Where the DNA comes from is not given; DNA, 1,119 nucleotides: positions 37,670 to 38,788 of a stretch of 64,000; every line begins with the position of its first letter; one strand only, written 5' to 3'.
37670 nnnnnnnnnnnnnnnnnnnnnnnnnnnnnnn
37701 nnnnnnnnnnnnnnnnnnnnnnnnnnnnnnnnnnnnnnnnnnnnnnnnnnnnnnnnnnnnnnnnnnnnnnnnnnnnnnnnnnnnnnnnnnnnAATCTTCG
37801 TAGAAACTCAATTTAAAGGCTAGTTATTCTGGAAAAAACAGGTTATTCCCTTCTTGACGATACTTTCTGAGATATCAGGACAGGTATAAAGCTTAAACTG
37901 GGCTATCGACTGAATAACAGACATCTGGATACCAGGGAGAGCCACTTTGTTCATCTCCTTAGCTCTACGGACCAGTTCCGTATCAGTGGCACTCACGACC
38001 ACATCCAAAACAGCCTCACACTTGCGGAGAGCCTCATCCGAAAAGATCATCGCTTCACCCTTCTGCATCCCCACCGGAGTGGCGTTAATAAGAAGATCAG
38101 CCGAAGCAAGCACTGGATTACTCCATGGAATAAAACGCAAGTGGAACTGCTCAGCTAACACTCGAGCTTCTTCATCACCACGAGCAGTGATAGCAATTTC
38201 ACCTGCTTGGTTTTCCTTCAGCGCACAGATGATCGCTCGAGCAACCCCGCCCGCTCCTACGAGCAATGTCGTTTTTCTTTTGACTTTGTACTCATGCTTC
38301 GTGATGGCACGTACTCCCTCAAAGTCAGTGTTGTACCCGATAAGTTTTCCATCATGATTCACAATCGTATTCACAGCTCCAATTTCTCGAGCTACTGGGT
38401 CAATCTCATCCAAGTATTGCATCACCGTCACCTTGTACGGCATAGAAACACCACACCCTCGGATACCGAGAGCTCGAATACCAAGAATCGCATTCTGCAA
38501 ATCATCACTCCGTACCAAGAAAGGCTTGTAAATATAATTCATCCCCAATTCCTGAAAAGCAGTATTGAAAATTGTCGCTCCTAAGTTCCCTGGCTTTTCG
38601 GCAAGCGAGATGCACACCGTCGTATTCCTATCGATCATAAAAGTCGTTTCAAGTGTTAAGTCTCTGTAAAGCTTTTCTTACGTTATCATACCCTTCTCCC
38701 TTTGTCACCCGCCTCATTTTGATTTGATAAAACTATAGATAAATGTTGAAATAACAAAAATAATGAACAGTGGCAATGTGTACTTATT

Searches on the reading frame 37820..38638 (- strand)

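Call 53: search_protein_families(library=pfam, proteins=[window:37820-38638:-], max_evalue=0.01)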
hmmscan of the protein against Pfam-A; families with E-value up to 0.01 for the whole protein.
window:37820-38638:- (272 aa): 4 families
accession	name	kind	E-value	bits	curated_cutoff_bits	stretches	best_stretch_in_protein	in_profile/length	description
PF08501.16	Shikimate_dh_N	-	6.8e-22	78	27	1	22-92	13-83/83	Shikimate dehydrogenase substrate binding domain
PF01488.26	Shikimate_DH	-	1.3e-08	35.4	24.3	1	118-187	9-83/138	Shikimate / quinate 5-dehydrogenase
PF03807.23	F420_oxidored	-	0.0011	20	21.6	1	126-191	4-71/94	NADP oxidoreductase coenzyme F420-dependent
PF03435.24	Sacchrp_dh_NADP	-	0.0091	16.8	25.1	0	125-226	2-88/129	Saccharopine dehydrogenase NADP binding domain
